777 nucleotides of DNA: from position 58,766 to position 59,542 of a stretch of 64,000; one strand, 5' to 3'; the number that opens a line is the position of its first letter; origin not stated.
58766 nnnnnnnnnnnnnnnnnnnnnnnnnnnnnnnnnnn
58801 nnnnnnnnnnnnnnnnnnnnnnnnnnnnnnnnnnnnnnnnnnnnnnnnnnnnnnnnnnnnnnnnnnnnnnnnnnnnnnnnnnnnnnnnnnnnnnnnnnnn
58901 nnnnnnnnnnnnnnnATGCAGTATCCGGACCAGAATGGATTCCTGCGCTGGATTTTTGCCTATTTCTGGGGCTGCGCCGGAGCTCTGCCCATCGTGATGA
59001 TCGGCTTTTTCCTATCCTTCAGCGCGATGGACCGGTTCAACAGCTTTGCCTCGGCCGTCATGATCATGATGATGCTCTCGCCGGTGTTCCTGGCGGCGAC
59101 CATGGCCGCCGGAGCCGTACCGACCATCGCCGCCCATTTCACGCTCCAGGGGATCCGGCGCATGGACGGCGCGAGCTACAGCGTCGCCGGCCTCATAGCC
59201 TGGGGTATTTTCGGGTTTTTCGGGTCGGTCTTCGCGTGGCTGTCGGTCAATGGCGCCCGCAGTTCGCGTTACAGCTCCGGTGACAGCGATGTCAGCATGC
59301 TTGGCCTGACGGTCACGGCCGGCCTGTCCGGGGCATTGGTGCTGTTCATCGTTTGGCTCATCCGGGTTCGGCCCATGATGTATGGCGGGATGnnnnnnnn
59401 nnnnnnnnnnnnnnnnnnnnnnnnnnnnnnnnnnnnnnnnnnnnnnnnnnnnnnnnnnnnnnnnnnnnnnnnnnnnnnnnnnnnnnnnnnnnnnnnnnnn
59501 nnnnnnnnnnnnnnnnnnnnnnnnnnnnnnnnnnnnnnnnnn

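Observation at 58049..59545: Large low-complexity Pro/Gln/Tyr/Gly-rich protein with a four-TM bundle and a PPGP-repeat tail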

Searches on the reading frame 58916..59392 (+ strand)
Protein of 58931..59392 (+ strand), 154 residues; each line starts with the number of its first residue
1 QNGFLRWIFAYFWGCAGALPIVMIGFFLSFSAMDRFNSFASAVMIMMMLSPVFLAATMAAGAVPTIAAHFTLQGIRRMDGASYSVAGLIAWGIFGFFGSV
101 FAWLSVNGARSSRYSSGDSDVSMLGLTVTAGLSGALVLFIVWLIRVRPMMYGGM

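Call 20: find_related_loci(query=A2, collection=genome_contigs, flank=6000)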
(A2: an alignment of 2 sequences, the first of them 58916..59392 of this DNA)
Query A2 (159 aa) in genome_contigs; peptide patterns used: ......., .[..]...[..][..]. (x = any residue, [..] = any of these).
85 stretches matched a pattern; 1 encode a relative of the query (tblastn E <= 1e-3); 1 distinct loci.
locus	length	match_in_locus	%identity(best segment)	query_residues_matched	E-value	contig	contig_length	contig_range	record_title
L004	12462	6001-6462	66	3-156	1e-65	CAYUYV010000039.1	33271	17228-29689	MAG TPA_asm: uncultured Alphaproteobacteria bacterium isolate SRP128890_co1_176 genome assembly, contig: NODE_2237_lengt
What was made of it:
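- Tried and rejected: The genome_contigs scan returned only the MAG already known (call 20).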

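Call 21: find_related_loci(query=A2, collection=metagenome_contigs, flank=6000)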
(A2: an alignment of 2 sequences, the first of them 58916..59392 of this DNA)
Query A2 (159 aa) in metagenome_contigs; peptide patterns used: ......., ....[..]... (x = any residue, [..] = any of these).
108 stretches matched a pattern, but none encodes a relative of the query by tblastn (E <= 1e-3).

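Call 22: search_solved_structures(query=A2, max_evalue=10)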
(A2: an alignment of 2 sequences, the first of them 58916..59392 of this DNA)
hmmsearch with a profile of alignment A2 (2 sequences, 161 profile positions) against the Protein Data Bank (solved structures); distinct sequences matched with E-value up to 10: 0.
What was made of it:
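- Tried and rejected: PDB sequence search with the family profile at E<=10: nothing (call 22).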

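Call 29: search_protein_representatives(alignment_id=A2)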
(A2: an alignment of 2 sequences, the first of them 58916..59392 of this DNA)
Query: 2 sequences, 161 profile positions. Proteins with E-value up to 0.001 (for the whole library): 9; up to 1e-10: 7; up to 1e-30: 2. The best 9 are listed.
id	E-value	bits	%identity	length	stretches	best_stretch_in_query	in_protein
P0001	4.5e-96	335.4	-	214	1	1-161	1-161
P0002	2.1e-32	128.4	-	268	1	4-153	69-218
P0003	4.0e-27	111.2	-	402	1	1-152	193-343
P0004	6.0e-22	94.4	-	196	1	10-153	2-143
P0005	3.7e-18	82.1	-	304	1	10-152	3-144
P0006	1.7e-14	70.2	-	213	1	10-152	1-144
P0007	3.2e-13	66.0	-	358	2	10-106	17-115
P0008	5.1e-07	45.9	-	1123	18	8-30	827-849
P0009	7.9e-04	35.5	-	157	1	10-103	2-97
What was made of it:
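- On Unnamed GNAT-linked 4-TM family defined here (window protein, P0001-P0007, P0009): hmmsearch E from 4.5e-96 to 8e-4 (call 29).
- Exhaustive hmmsearch of 1.84e9 representative proteins gave 8 true hits, E from 4.5e-96 to 8e-4 (call 29).
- Tried and rejected: The exhaustive search was needed to find the rest (call 29).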

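Call 33: find_homologous_proteins(query=A5, max_evalue=0.01)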
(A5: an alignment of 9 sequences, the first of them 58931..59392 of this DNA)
Query A5 (9 sequences) (154 aa, profile of the alignment): 3 proteins with E <= 0.01 among 8000 candidates.
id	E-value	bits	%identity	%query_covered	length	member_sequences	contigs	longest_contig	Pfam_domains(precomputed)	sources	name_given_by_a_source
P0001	1.9e-55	205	65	98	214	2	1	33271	-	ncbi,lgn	-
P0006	2.7e-46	175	32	93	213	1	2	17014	-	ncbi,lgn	-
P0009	2.3e-35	140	29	59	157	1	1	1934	-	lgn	-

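Call 34: find_encoding_contigs(protein=P0006, flank=8000, max_places=4)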
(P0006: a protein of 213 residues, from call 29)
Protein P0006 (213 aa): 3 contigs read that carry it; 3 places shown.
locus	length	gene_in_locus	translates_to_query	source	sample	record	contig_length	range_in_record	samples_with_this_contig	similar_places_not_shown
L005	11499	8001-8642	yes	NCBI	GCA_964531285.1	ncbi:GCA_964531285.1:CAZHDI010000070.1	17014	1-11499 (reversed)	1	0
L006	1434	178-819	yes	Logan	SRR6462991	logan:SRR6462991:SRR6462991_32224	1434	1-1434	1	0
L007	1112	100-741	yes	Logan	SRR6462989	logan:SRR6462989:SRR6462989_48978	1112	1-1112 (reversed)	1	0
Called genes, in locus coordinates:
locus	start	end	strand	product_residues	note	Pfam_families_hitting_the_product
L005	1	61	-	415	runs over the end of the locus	PF00144:Beta-lactamase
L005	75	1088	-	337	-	PF08240:ADH_N, PF00107:ADH_zinc_N, PF13602:ADH_zinc_N_2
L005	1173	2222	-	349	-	PF01734:Patatin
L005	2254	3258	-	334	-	PF06089:Asparaginase_II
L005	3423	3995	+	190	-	PF00588:SpoU_methylase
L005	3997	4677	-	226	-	PF12973:Cupin_7, PF07883:Cupin_2 (weak)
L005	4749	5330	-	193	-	PF04542:Sigma70_r2, PF07638:Sigma70_ECF (weak), PF08281:Sigma70_r4_2, PF04545:Sigma70_r4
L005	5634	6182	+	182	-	PF06776:IalB (weak)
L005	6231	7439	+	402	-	PF21016:RlmN_N, PF04055:Radical_SAM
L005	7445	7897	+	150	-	PF00583:Acetyltransf_1, PF13673:Acetyltransf_10, PF13508:Acetyltransf_7, PF08445:FR47 (weak)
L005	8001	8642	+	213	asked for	-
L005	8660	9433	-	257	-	-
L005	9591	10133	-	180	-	PF27546:MICAH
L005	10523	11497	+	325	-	?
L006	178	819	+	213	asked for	-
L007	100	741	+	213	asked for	-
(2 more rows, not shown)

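Call 35: find_encoding_contigs(protein=P0002, flank=8000, max_places=4)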
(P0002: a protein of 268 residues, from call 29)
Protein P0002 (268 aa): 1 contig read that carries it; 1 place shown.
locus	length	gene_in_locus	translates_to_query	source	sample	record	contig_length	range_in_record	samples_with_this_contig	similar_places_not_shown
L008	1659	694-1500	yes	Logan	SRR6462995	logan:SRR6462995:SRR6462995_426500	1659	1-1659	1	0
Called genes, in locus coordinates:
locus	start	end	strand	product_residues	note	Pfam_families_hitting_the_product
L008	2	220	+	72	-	?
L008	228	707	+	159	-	PF00583:Acetyltransf_1, PF13673:Acetyltransf_10, PF13508:Acetyltransf_7 (weak)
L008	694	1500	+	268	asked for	-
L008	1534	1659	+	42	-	?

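Call 36: find_encoding_contigs(protein=P0003, flank=8000, max_places=3)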
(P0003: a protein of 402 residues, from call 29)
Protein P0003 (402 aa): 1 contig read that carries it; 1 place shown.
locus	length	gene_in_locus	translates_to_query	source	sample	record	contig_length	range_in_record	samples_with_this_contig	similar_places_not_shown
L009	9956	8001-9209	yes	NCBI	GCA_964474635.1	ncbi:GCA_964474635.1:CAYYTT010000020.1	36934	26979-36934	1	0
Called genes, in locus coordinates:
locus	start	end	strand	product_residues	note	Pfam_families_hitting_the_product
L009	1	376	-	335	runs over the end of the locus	PF08240:ADH_N, PF00107:ADH_zinc_N, PF13602:ADH_zinc_N_2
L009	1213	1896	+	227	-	-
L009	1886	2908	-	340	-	PF06089:Asparaginase_II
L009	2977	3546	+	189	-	PF00588:SpoU_methylase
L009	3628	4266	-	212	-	PF12973:Cupin_7, PF07883:Cupin_2 (weak)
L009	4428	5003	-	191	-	PF04542:Sigma70_r2, PF08281:Sigma70_r4_2, PF04545:Sigma70_r4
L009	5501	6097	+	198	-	PF06776:IalB (weak)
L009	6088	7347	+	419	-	PF21016:RlmN_N, PF04055:Radical_SAM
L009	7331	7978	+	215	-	PF00583:Acetyltransf_1, PF13673:Acetyltransf_10, PF13508:Acetyltransf_7 (weak)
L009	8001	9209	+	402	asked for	-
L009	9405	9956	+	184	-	?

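Call 37: find_encoding_contigs(protein=P0005, flank=8000, max_places=3)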
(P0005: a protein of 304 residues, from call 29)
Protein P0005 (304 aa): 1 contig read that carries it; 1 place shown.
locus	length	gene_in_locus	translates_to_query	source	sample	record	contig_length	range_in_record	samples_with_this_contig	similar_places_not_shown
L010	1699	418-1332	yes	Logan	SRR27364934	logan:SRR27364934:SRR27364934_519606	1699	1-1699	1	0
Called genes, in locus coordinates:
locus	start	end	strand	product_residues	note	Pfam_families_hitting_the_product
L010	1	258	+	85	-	?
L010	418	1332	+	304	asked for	-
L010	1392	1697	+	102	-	?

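Call 38: find_encoding_contigs(protein=P0007, flank=8000, max_places=3)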
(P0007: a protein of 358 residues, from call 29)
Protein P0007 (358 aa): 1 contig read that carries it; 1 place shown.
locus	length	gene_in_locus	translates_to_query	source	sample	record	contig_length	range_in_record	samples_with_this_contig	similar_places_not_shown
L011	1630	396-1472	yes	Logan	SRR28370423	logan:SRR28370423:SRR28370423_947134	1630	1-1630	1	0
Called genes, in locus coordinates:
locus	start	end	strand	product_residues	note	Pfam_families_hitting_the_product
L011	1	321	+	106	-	?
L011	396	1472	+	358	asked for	-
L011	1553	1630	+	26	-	?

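Call 39: find_encoding_contigs(protein=P0004, flank=8000, max_places=3)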
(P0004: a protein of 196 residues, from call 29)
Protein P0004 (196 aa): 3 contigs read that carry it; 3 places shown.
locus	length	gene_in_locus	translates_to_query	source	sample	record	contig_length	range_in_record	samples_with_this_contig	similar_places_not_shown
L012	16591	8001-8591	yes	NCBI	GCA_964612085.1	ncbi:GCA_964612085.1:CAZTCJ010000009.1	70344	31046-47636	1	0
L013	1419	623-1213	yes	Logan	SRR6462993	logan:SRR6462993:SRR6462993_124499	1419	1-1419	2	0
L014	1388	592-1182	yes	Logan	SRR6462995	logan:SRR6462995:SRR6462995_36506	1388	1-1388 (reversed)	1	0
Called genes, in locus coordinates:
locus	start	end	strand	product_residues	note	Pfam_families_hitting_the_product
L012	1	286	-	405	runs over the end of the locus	PF00144:Beta-lactamase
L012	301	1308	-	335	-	PF08240:ADH_N, PF00107:ADH_zinc_N, PF13602:ADH_zinc_N_2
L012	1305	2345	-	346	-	PF01734:Patatin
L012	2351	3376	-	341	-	PF06089:Asparaginase_II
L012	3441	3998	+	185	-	PF00588:SpoU_methylase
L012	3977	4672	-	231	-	PF12973:Cupin_7, PF07883:Cupin_2 (weak)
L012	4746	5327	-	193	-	PF04542:Sigma70_r2, PF08281:Sigma70_r4_2, PF04545:Sigma70_r4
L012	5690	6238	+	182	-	PF06776:IalB (faint)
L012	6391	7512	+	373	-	PF21016:RlmN_N, PF04055:Radical_SAM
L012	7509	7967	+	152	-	PF00583:Acetyltransf_1, PF13673:Acetyltransf_10, PF13508:Acetyltransf_7, PF08445:FR47 (faint)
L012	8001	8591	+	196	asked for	-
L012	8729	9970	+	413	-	PF00764:Arginosuc_synth, PF20979:Arginosuc_syn_C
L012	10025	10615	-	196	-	-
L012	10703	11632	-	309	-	PF00763:THF_DHG_CYH, PF02882:THF_DHG_CYH_C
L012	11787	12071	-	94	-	PF02325:CCB3_YggT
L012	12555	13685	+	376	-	-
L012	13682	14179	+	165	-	PF06094:GGACT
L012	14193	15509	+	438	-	PF04107:GCS2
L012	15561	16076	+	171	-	PF00293:NUDIX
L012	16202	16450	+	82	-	-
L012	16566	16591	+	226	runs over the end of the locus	PF05359:DUF748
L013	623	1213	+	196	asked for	-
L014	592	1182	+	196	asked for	-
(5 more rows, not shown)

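Call 41: search_protein_families(library=pfam, alignment_id=A5, max_evalue=10)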
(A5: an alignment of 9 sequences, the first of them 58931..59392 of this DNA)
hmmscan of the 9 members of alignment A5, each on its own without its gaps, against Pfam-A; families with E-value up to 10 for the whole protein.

A. member 1, window:58931-59392:+ (154 aa): 0 families

B. families by the number of members that match (of 9 scanned): 15 families
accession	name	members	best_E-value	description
PF06653.16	Claudin_3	1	0.055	Tight junction protein, Claudin-like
PF19706.4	DUF6203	1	0.072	Family of unknown function (DUF6203)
PF13347.12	MFS_2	1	0.12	MFS/sugar transport protein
PF18142.6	SLATT_fungal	1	0.61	SMODS and SLOG-associating 2TM effector domain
PF12698.13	ABC2_membrane_3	1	1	ABC-2 family transporter protein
PF01102.23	Glycophorin_A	1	1.9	Glycophorin A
PF20487.3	DUF6726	1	3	Family of unknown function (DUF6726)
PF12159.13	DUF3593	1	3.1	Protein of unknown function (DUF3593)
PF14898.11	DUF4491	1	3.8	Domain of unknown function (DUF4491)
PF10745.14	DUF2530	1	4.4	Protein of unknown function (DUF2530)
PF01810.24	LysE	1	5.5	LysE type translocator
PF04610.19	TrbL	1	5.7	TrbL/VirB6 plasmid conjugal transfer protein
PF19529.4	DUF6057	1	6.9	Family of unknown function (DUF6057)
PF08592.16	Anthrone_oxy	1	7.2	Anthrone oxygenase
PF11770.13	GAPT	1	8.9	GRB2-binding adapter (GAPT)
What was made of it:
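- On RDD (PF06271), TM2 (PF05154) and other Pfam membrane or DUF families: Over all 9 members at E<=10 there were only scattered single-member hits, the best being Claudin_3 at E=0.055 (call 41).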

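Call 47: predict_structure(alignment_id=A5)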
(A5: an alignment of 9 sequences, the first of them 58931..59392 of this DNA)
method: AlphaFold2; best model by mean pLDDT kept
length: 154 residues; sequences in the alignment: 9
mean_pLDDT: 82.8   pTM: 0.75
mean pLDDT of the five models: 82.8, 82.7, 82.5, 81.7, 78.2
residues with pLDDT >= 90: 46; 70-90: 89; 50-70: 15; < 50: 4
segments of 3 or more residues with pLDDT < 50: 114-116
pLDDT, mean of each block of 10 residues (from residue 1): 81 91 84 75 86 90 88 85 92 90 77 55 86 92 82 56
secondary structure, 60 per line:
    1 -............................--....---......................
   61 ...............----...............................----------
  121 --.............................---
elements in order: H2-29 H32-35 H39-75 H80-110 H123-151
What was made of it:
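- On SpmX-type polar scaffold: It has four TM helices, not two (call 47).
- AlphaFold on the 9-sequence alignment gave pLDDT 82.8 and pTM 0.75, with four helices (call 47).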

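Call 52: fold_search(model_id=the predicted structure, library=pdb)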
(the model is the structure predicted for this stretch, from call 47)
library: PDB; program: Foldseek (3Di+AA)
matches with E <= 10: 38; with E <= 0.001: 0
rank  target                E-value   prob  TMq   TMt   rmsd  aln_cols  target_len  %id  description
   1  8x61_D                9.5e-01  0.63  0.47  0.45   9.3       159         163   15  Cryo-EM structure of ATP-bound FtsE(E163Q)X (released 2024-05-08)
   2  8fed_K                1.3e+00  0.25  0.30  0.32   9.2       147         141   16  Structure of Mce1-LucB complex from Mycobacterium smegmatis (Map1) (released 2023-02-22)
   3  8tzj_C                2.3e+00  0.15  0.33  0.27   9.1       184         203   16  Cryo-EM structure of Vibrio cholerae FtsE/FtsX complex (released 2023-12-20)
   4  9ii3_B                2.9e+00  0.12  0.22  0.07  12.7       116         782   17  Cryo-EM Structure of the 2:1 Complex of mGlu3 and beta-arrestin1 (released 2025-03-05)
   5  6q9b_AK               3.7e+00  0.21  0.34  0.37   8.1       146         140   15  CI Membrane Arm focused refinement from Ovine respiratory SC I+III2 (released 2019-08-21)
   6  9nor_A                3.9e+00  0.05  0.19  0.06  15.9       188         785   14  Human sweet taste receptor composed of TAS1R2 and TAS1R3 GPCRs from the combined datasets (released 2025-05-14)
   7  8e73_AK               4.1e+00  0.20  0.36  0.37   8.6       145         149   14  Vigna radiata supercomplex I+III2 (full bridge) (released 2023-01-11)
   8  6zka_V                4.3e+00  0.21  0.35  0.38   8.0       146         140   15  Membrane domain of open complex I during turnover (released 2020-10-07)
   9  7w7c_B                4.3e+00  0.08  0.29  0.29   8.7       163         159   18  Heme exporter in the unliganded form (released 2022-06-22)
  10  8iuf_AN               4.7e+00  0.10  0.32  0.21   9.8       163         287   12  Cryo-EM structure of Euglena gracilis super-complex I+III2+IV, composite (released 2024-02-28)
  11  8ymc_C                5.0e+00  0.16  0.39  0.23   8.5       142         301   13  FtsEX in nanodisc (released 2025-03-12)
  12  8oqy_C                5.0e+00  0.09  0.29  0.21  11.3       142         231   15  Structure of apo form of human gamma-secretase PSEN1 APH-1B isoform reconstituted into lipid nanodisc (released 2024-04-24)
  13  7mdx_A                5.2e+00  0.10  0.30  0.17   7.8       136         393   14  LolCDE nucleotide-free (released 2021-08-11)
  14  9z6w_E                5.2e+00  0.08  0.24  0.27  11.9       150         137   15  The structure of TMD with 4 TARPs from all native AMPA receptor subtypes (released 2026-02-04)
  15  5xu1_S                5.8e+00  0.12  0.33  0.18   6.7       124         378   10  Structure of a non-canonical ABC transporter from Streptococcus pneumoniae R6 (released 2018-01-24)
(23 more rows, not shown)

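Call 55: search_protein_families(library=pfam, proteins=[L010:1-255:+, L010:1392-1697:+, L011:1-318:+, L008:2-217:+, L008:1534-1659:+, L005:8660-9430:-, L012:10025-10612:-], max_evalue=0.01)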
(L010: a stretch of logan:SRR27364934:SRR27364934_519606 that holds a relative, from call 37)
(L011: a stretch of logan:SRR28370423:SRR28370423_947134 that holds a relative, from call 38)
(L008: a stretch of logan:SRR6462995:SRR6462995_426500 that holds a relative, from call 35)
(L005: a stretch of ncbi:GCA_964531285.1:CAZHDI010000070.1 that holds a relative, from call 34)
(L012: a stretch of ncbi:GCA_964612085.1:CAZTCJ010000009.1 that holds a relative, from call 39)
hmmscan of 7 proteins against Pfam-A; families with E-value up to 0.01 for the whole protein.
L010:1-255:+ (85 aa): 4 families
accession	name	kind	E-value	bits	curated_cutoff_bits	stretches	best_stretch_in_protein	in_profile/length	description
PF00583.31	Acetyltransf_1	-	1.7e-06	28.7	20.7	1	5-51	68-116/116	Acetyltransferase (GNAT) family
PF13508.13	Acetyltransf_7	-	3.9e-06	27.6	27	1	5-53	37-84/84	Acetyltransferase (GNAT) domain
PF13673.13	Acetyltransf_10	-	0.00049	20.5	23.6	1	6-56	61-112/128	Acetyltransferase (GNAT) domain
PF08445.16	FR47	-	0.0082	16.6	22.1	0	5-54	30-80/86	FR47-like protein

L010:1392-1697:+ (102 aa): 4 families
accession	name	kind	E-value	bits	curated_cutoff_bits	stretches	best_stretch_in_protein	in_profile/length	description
PF00764.25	Arginosuc_synth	-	3.8e-23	82.7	27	1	28-101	1-75/162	Arginosuccinate synthase N-terminal HUP domain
PF24167.1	DUF7411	-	5.9e-05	23.2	28.7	1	28-81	2-53/194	Family of unknown function (DUF7411)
PF00733.27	Asn_synthase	-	0.00011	22.5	21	1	31-83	22-76/354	Asparagine synthase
PF06508.19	QueC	-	0.00032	20.7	22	1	28-84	1-58/210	Queuosine biosynthesis protein QueC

L011:1-318:+ (106 aa): 4 families
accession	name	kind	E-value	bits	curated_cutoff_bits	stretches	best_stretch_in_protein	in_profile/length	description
PF00583.31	Acetyltransf_1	-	1.5e-12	48.2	20.7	1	7-85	33-116/116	Acetyltransferase (GNAT) family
PF13508.13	Acetyltransf_7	-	4.1e-12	46.7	27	1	12-87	8-84/84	Acetyltransferase (GNAT) domain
PF13673.13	Acetyltransf_10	-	1.2e-08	35.5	23.6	1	13-88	37-110/128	Acetyltransferase (GNAT) domain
PF08445.16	FR47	-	0.00018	21.9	22.1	1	33-87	24-79/86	FR47-like protein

L008:2-217:+ (72 aa): 0 families

L008:1534-1659:+ (42 aa): 0 families

L005:8660-9430:- (256 aa): 0 families

L012:10025-10612:- (195 aa): 0 families

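Call 56: find_encoding_contigs(protein=P0009, flank=3000, max_places=3)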
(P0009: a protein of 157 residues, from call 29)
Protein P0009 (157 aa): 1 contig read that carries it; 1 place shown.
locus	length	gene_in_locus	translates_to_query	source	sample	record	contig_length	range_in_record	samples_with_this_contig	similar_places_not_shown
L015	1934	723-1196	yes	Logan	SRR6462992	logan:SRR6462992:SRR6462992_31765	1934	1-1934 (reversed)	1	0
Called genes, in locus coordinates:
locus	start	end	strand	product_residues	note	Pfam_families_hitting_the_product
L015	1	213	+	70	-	?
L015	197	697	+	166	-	PF00583:Acetyltransf_1, PF13673:Acetyltransf_10, PF13508:Acetyltransf_7, PF08445:FR47 (weak)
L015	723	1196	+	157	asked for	-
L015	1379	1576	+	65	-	PF01632:Ribosomal_L35p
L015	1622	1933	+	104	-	?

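Call 64: search_protein_families(library=phrogs, proteins=[window:58931-59392:+], max_evalue=0.1)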
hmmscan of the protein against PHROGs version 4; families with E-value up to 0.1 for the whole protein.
window:58931-59392:+ (154 aa): 0 families

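Call 65: search_protein_families(library=padloc, proteins=[window:58931-59392:+], max_evalue=0.1)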
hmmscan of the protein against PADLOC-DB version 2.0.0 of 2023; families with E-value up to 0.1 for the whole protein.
window:58931-59392:+ (154 aa): 0 families

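Call 82: fold_search(model_id=the predicted structure, library=viral)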
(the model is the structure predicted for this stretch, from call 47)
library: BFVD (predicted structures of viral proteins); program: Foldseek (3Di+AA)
matches with E <= 10: 23; with E <= 0.001: 0
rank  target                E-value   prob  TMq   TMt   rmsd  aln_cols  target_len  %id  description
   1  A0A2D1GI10            1.6e+00  0.15  0.22  0.30   9.6        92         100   22  (no name in the UniProt tables at hand)
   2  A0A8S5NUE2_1          3.1e+00  0.23  0.28  0.05   5.0        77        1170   21  Uncharacterized protein [CrAss-like virus sp. ctWDt29]
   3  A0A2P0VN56            3.6e+00  0.21  0.41  0.44   8.1       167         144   15  DUF2177 domain-containing protein [Tetraselmis virus 1]
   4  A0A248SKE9            4.2e+00  0.28  0.48  0.50   6.4       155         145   13  (no name in the UniProt tables at hand)
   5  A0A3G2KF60            4.8e+00  0.18  0.23  0.45   6.2        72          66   21  Membrane protein [Arthrobacter phage Corgi]
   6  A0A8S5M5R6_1          5.1e+00  0.28  0.29  0.05   3.3        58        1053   17  Uncharacterized protein [Podoviridae sp. ctaNW81]
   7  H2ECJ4                5.3e+00  0.14  0.39  0.42   7.7       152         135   12  Uncharacterized protein [Megavirus courdo7]
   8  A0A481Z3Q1            5.6e+00  0.04  0.22  0.18  14.7       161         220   14  Uncharacterized protein [Pithovirus LCPAC001]
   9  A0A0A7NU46            6.2e+00  0.06  0.25  0.20   8.2       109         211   15  Nucleotide modification associated domain-containing protein [Lactobacillus phage LfeInf]
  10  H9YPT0                6.5e+00  0.09  0.33  0.27   8.9       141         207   15  (no name in the UniProt tables at hand)
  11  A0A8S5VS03            6.5e+00  0.06  0.24  0.25  12.5       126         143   13  (no name in the UniProt tables at hand)
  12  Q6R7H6                7.5e+00  0.02  0.20  0.19  16.1       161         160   12  Uncharacterized protein ORF48 [Ostreid herpesvirus 1 (isolate France)]
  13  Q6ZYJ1                7.9e+00  0.06  0.27  0.21  10.6       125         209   14  Uncharacterized protein [Pyrobaculum spherical virus (isolate United States/Yellowstone)]
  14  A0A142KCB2            7.9e+00  0.04  0.24  0.24  11.6       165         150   12  Uncharacterized protein [Gordonia phage Benczkowski14]
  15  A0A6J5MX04            8.3e+00  0.08  0.30  0.14  30.0       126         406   17  Intramolecular chaperone auto-processing domain containing protein [uncultured Caudovirales phage]
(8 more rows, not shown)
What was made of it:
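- On Phage or defence-system membrane effectors: BFVD Foldseek gave nothing below E=1.6 (call 82).
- Tried and rejected: That is a generic 4-helix resemblance and I rejected it (calls 52, 82).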
